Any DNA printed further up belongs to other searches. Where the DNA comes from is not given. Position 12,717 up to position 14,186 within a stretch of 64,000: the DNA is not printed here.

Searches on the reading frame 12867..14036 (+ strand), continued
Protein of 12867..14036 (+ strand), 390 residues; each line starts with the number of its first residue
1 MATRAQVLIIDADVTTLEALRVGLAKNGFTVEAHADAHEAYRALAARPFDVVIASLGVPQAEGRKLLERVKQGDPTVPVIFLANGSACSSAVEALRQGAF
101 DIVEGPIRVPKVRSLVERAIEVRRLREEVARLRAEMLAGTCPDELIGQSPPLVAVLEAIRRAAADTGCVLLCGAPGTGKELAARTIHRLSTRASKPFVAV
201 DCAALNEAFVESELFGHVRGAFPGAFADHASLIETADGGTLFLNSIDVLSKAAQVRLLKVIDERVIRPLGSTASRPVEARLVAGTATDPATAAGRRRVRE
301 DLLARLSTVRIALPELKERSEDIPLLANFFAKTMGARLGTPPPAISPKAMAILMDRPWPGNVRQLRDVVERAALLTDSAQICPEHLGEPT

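Call 10: find_encoding_contigs(protein=P0002, flank=10000, max_places=3)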
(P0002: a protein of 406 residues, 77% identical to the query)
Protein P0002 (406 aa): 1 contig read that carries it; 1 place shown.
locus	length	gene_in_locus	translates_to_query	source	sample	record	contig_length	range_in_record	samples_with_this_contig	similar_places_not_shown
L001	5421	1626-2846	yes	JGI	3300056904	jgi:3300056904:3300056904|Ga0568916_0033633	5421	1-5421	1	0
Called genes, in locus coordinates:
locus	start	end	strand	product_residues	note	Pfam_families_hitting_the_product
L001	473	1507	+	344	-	-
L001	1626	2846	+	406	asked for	PF00072:Response_reg, PF00158:Sigma54_activat, PF14532:Sigma54_activ_2, PF07728:AAA_5 (weak), PF25601:AAA_lid_14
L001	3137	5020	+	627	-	-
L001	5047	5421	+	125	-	?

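Call 11: find_encoding_contigs(protein=P0003, flank=10000, max_places=3)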
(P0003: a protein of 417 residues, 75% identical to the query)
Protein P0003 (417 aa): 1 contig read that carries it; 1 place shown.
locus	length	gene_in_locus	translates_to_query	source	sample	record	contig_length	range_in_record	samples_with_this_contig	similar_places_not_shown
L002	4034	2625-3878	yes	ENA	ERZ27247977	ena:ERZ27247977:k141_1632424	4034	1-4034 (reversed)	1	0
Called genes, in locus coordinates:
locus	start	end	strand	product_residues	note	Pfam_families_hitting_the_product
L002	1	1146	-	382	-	?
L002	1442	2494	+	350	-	-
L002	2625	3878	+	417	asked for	PF00072:Response_reg, PF00158:Sigma54_activat, PF14532:Sigma54_activ_2, PF07728:AAA_5 (weak), PF25601:AAA_lid_14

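Call 12: find_encoding_contigs(protein=P0004, flank=10000, max_places=3)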
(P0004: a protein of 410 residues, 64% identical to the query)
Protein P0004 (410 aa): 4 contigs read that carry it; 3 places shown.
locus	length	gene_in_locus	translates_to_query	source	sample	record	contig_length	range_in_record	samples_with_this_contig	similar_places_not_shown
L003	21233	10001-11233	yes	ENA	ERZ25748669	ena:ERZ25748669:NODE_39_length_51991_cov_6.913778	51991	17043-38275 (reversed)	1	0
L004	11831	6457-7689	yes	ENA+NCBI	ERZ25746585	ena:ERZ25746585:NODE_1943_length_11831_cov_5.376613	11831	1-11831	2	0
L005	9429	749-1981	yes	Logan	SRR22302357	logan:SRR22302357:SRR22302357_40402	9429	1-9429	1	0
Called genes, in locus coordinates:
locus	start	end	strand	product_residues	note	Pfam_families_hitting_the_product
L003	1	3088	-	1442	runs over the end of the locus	PF17152:CHASE8, PF00989:PAS, PF08448:PAS_4, PF13188:PAS_8, PF13426:PAS_9, PF00989:PAS, PF13426:PAS_9, PF00989:PAS, +19 more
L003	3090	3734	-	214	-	PF13689:DUF4154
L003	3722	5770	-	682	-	PF07715:Plug, PF00593:TonB_dep_Rec_b-barrel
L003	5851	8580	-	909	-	PF14827:dCache_3, PF13185:GAF_2, PF01590:GAF, PF13492:GAF_3 (weak), PF01590:GAF (weak), PF13185:GAF_2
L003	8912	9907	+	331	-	PF00303:Thymidylat_synt (weak)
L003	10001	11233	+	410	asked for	PF00072:Response_reg, PF00158:Sigma54_activat, PF01078:Mg_chelatase (faint), PF14532:Sigma54_activ_2, PF07728:AAA_5 (weak), PF25601:AAA_lid_14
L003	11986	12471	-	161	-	-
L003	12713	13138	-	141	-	-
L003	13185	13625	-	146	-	-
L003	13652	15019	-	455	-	PF04413:Glycos_transf_N, PF13579:Glyco_trans_4_4 (faint)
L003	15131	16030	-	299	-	PF02899:Phage_int_SAM_1, PF13495:Phage_int_SAM_4, PF00589:Phage_integrase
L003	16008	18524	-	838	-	PF01751:Toprim, PF01131:Topoisom_bac, PF01396:Zn_ribbon_Top1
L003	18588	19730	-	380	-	PF12826:HHH_2, PF02481:DNA_processg_A, PF17782:WHD_DprA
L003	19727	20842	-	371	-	PF00465:Fe-ADH, PF13685:Fe-ADH_2, PF01761:DHQ_synthase, PF24621:DHQS_C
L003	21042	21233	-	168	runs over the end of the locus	PF06695:Sm_multidrug_ex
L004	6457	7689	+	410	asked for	PF00072:Response_reg, PF00158:Sigma54_activat, PF01078:Mg_chelatase (faint), PF14532:Sigma54_activ_2, PF07728:AAA_5 (weak), PF25601:AAA_lid_14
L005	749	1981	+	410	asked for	PF00072:Response_reg, PF00158:Sigma54_activat, PF01078:Mg_chelatase (faint), PF14532:Sigma54_activ_2, PF07728:AAA_5 (weak), PF25601:AAA_lid_14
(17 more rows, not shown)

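Call 16: search_protein_families(library=pfam, proteins=[L001:3137-5017:+, L001:5047-5421:+], max_evalue=1)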
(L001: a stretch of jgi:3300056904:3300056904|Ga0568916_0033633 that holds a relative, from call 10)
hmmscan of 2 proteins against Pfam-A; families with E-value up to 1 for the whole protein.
L001:3137-5017:+ (627 aa): 1 family
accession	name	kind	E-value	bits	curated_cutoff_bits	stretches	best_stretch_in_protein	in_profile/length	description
PF14341.11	PilX_N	-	0.0024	18.2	25.5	1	12-61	2-51/51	PilX N-terminal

L001:5047-5421:+ (125 aa): 1 family
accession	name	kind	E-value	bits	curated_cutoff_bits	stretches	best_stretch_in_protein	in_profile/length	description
PF13765.14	PRY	-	0.16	12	27.5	1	84-104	20-40/49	SPRY-associated domain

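Call 18: find_encoding_contigs(protein=P0007, flank=8000, max_places=2)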
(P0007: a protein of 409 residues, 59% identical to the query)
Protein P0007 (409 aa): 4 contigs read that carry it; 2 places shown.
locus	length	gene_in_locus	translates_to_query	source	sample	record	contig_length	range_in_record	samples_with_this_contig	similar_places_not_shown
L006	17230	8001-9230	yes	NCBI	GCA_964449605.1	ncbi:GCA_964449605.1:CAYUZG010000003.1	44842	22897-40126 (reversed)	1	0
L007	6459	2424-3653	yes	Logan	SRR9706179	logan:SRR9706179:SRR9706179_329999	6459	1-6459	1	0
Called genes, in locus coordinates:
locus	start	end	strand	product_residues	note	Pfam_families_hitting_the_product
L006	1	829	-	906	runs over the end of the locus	PF08448:PAS_4 (faint), PF00512:HisKA, PF02518:HATPase_c, PF00072:Response_reg, PF01627:Hpt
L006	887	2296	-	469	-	PF01547:SBP_bac_1, PF13416:SBP_bac_8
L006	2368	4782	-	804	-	PF14827:dCache_3, PF13492:GAF_3 (faint), PF01590:GAF, PF13185:GAF_2, PF01590:GAF (weak)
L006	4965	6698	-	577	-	PF07885:Ion_trans_2, PF02254:TrkA_N, PF02080:TrkA_C, PF00072:Response_reg, PF01627:Hpt (weak)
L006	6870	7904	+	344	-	-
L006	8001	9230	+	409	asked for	PF00072:Response_reg, PF00158:Sigma54_activat, PF14532:Sigma54_activ_2, PF25601:AAA_lid_14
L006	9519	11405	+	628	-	-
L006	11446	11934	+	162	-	-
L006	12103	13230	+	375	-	-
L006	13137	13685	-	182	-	-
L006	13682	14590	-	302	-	PF07998:Peptidase_M54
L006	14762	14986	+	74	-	PF01106:NifU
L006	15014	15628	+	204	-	PF05425:CopD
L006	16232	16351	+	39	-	-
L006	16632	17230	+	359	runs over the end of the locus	PF00578:AhpC-TSA, PF08534:Redoxin, PF13098:Thioredoxin_2 (faint), PF13905:Thioredoxin_8, PF23914:TPR_CcmH_CycH (weak), PF13432:TPR_16 (weak), PF13414:TPR_11 (weak), PF14559:TPR_19 (weak), +7 more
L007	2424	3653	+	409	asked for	PF00072:Response_reg, PF00158:Sigma54_activat, PF14532:Sigma54_activ_2, PF25601:AAA_lid_14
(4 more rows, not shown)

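Call 19: find_encoding_contigs(protein=P0009, flank=8000, max_places=2)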
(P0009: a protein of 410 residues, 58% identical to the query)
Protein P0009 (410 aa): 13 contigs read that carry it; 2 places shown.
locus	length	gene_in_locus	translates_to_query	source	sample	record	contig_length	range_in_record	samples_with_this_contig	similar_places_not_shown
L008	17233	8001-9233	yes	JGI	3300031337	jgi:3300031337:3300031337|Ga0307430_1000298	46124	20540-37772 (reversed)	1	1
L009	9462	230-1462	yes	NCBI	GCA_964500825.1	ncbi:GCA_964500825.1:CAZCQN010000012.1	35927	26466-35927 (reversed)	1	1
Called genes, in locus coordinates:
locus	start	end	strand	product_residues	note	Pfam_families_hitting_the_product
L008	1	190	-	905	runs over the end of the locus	PF08448:PAS_4 (faint), PF00512:HisKA, PF02518:HATPase_c, PF00072:Response_reg, PF01627:Hpt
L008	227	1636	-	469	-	PF01547:SBP_bac_1 (weak), PF13416:SBP_bac_8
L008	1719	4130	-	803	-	PF14827:dCache_3, PF13492:GAF_3 (faint), PF01590:GAF, PF13185:GAF_2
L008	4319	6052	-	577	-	PF07885:Ion_trans_2, PF02254:TrkA_N, PF02080:TrkA_C, PF00072:Response_reg, PF01627:Hpt (weak)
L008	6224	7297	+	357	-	-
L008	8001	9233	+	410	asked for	PF00072:Response_reg, PF00158:Sigma54_activat, PF14532:Sigma54_activ_2, PF25601:AAA_lid_14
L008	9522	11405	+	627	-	-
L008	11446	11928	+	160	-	-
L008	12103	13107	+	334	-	-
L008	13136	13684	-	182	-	-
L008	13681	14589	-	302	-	PF07998:Peptidase_M54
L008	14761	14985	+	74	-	PF01106:NifU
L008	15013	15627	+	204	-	PF05425:CopD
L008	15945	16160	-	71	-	-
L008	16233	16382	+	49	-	-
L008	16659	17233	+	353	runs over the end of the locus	PF00578:AhpC-TSA, PF08534:Redoxin, PF13905:Thioredoxin_8, PF13432:TPR_16 (faint), PF13428:TPR_14 (faint), PF00515:TPR_1 (faint), PF07719:TPR_2 (faint), PF14559:TPR_19 (weak), +5 more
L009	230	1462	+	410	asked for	PF00072:Response_reg, PF00158:Sigma54_activat, PF14532:Sigma54_activ_2, PF25601:AAA_lid_14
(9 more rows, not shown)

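Call 20: find_encoding_contigs(protein=P0005, flank=8000, max_places=2)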
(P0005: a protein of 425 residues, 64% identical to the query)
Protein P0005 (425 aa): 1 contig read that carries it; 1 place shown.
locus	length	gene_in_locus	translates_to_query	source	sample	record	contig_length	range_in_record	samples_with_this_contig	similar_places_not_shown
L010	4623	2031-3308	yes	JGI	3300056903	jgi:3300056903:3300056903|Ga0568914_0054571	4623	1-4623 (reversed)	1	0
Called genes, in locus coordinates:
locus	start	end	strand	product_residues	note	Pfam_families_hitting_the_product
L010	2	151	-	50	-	?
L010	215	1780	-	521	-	PF01547:SBP_bac_1 (weak), PF13416:SBP_bac_8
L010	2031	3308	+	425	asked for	PF00072:Response_reg, PF00158:Sigma54_activat, PF13191:AAA_16 (weak), PF14532:Sigma54_activ_2, PF00004:AAA (faint), PF07728:AAA_5, PF25601:AAA_lid_14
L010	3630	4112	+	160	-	PF07963:N_methyl (weak)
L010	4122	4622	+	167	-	?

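Call 21: find_encoding_contigs(protein=P0001, flank=3000, max_places=5)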
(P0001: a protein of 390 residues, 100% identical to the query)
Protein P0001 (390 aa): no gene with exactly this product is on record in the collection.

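Call 27: find_related_loci(query=window:12867-14036:+, collection=genome_contigs, flank=6000)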
Query window:12867-14036:+ (390 aa) in genome_contigs; peptide patterns used: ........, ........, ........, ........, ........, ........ (x = any residue, [..] = any of these).
276 stretches matched a pattern; 6 encode a relative of the query (tblastn E <= 1e-3); 6 distinct loci.
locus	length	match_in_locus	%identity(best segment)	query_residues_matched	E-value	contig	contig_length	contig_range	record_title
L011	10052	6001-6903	36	80-386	1e-50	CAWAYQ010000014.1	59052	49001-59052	MAG: uncultured Alphaproteobacteria bacterium isolate MFD06742.bin.3.826 genome assembly, contig: contig_25796, whole ge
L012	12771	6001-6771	36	115-371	1e-49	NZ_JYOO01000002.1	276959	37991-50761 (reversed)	Priestia aryabhattai B8W22 contig02, whole genome shotgun sequence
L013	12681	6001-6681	39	158-386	1e-43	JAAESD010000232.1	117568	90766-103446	MAG: bacterium isolate Ust_3 UstG_CONTIG1711511, whole genome shotgun sequence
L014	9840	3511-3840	24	3-112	2e-8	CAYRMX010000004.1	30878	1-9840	MAG TPA_asm: uncultured Oscillospiraceae bacterium isolate SRP350583_co1_206 genome assembly, contig: NODE_2355_length_3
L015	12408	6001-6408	26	1-136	4e-8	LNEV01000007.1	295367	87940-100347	MAG: Rhizobiales bacterium Ga0077545 Ga0077545_105.1, whole genome shotgun sequence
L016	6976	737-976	33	19-92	3e-7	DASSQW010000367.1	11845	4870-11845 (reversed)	MAG TPA_asm: Candidatus Nanopelagicales bacterium isolate SMAG_U473 k141_235959, whole genome shotgun sequence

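Call 34: search_protein_families(library=pfam, proteins=[L008:11446-11925:+, L010:3630-4109:+], max_evalue=0.01)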
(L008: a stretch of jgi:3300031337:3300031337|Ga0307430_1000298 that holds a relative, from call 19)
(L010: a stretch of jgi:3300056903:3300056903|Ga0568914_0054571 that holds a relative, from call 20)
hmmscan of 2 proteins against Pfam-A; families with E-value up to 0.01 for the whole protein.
L008:11446-11925:+ (160 aa): 0 families

L010:3630-4109:+ (160 aa): 1 family
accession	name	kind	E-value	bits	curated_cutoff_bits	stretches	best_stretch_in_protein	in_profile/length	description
PF07963.17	N_methyl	-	1.2e-05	25.1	21.2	1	6-31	2-27/27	Prokaryotic N-terminal methylation motif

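Call 35: search_protein_families(library=ncbifam, proteins=[L001:3137-5017:+, L008:9522-11402:+, L008:11446-11925:+, window:12867-14036:+], max_evalue=0.01)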
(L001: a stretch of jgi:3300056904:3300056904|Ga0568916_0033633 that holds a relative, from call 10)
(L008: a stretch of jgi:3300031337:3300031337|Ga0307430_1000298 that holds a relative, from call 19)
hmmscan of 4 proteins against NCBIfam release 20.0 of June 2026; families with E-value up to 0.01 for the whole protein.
L001:3137-5017:+ (627 aa): 2 families
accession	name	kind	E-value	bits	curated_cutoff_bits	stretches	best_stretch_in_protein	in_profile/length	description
TIGR02600.1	Verru_Chthon_A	subfamily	0.00024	19.1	332.3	1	15-73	4-62/1296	Verru_Chthon cassette protein A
NF037980.1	T2SS_GspK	equivalog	0.0032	17.1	130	1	12-69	3-60/307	type II secretion system minor pseudopilin GspK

L008:9522-11402:+ (627 aa): 0 families

L008:11446-11925:+ (160 aa): 0 families

window:12867-14036:+ (390 aa): 83 families (the best 25 are shown)
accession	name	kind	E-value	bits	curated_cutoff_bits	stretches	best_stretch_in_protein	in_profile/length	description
TIGR01818.1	ntrC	equivalog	5.3e-84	282.6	558.6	1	7-383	1-374/463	nitrogen regulation protein NR(I)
NF008469.0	PRK11361.1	equivalog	3.1e-83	280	714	1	1-386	1-386/461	acetoacetate metabolism transcriptional regulator AtoC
NF011695.0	PRK15115.1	equivalog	6.2e-82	275.7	763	1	4-381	6-373/445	two-component system response regulator GlrR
TIGR02915.1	PEP_resp_reg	equivalog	1.7e-79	267.7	502.6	1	7-387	1-383/445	PEP-CTERM-box response regulator transcription factor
NF051870.1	NAssimRespRegNtrX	equivalog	2.2e-79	267.5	600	1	5-378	2-370/452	nitrogen assimilation response regulator NtrX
NF007689.0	PRK10365.1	equivalog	4.8e-75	253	760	1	4-379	5-375/441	sigma-54-dependent response regulator transcription factor ZraR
NF008176.1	PRK10923.1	equivalog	6.8e-74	249.1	620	1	4-380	3-375/469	nitrogen regulation protein NR(I)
TIGR01817.1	nifA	equivalog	2.5e-70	237.8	528.85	1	123-386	178-438/534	nif-specific transcriptional activator NifA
NF041946.1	LuxO_transreg_Vib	equivalog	7.3e-69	232.7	800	1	24-386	16-376/463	quorum-sensing sigma-54 dependent transcriptional regulator LuxO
NF003451.0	PRK05022.1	equivalog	1.2e-68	232.1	476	1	122-379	165-426/512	nitric oxide reductase transcriptional regulator NorR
NF038308.1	RNA_repair_RtcR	equivalog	1.3e-68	232.2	650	1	140-385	177-431/530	RNA repair transcriptional activator RtcR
TIGR02974.1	phageshock_pspF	equivalog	7.2e-65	219.4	443.55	1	145-376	1-233/336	phage shock protein operon transcriptional activator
NF050807.1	TransRegFlbDCaul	equivalog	2.4e-61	208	750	1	19-386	16-361/454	sigma-54-dependent transcriptional regulator FlbD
NF049963.1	RespRegFlgRCampy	domain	6.3e-60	203.2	750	1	7-386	3-377/429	fla regulon two-component system response regulator FlgR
TIGR02329.1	propionate_PrpR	equivalog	2.9e-59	201.1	499.2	1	112-376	175-450/526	propionate catabolism operon regulatory protein PrpR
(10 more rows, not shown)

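Call 36: find_related_loci(query=window:12867-14036:+, collection=metagenome_contigs, flank=4000)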
Query window:12867-14036:+ (390 aa) in metagenome_contigs; peptide patterns used: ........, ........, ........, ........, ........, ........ (x = any residue, [..] = any of these).
332 stretches matched a pattern; 10 encode a relative of the query (tblastn E <= 1e-3); 10 distinct loci.
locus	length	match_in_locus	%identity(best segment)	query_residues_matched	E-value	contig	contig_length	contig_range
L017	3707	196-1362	76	1-389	0e+0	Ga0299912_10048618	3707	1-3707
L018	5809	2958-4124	75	1-389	0e+0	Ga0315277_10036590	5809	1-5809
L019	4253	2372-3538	41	1-389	9e-90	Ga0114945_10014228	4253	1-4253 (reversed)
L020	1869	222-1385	37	4-387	4e-76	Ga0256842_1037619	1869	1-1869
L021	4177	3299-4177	34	7-299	2e-50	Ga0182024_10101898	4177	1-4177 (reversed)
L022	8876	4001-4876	34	76-386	4e-48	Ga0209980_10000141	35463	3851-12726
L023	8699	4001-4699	45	154-389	9e-59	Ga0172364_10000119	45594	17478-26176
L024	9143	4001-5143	35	7-386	3e-64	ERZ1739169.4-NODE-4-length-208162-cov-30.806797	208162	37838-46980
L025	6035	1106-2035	36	63-377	2e-49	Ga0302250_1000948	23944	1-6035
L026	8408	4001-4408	26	1-136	4e-8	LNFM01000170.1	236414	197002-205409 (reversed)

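Call 37: list_cluster_members(proteins=[P0001])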
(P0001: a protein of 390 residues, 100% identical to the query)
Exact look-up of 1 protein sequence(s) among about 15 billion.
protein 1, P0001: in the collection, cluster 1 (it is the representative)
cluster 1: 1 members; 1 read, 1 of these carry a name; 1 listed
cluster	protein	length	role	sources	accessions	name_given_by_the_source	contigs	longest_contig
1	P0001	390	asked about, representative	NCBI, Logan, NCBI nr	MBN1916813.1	MAG: sigma-54-dependent Fis family transcriptional regulator [Verrucomicrobia bacterium] | sigma-54-dependent Fis family transcriptional regulator [Verrucomicrobiota bacterium]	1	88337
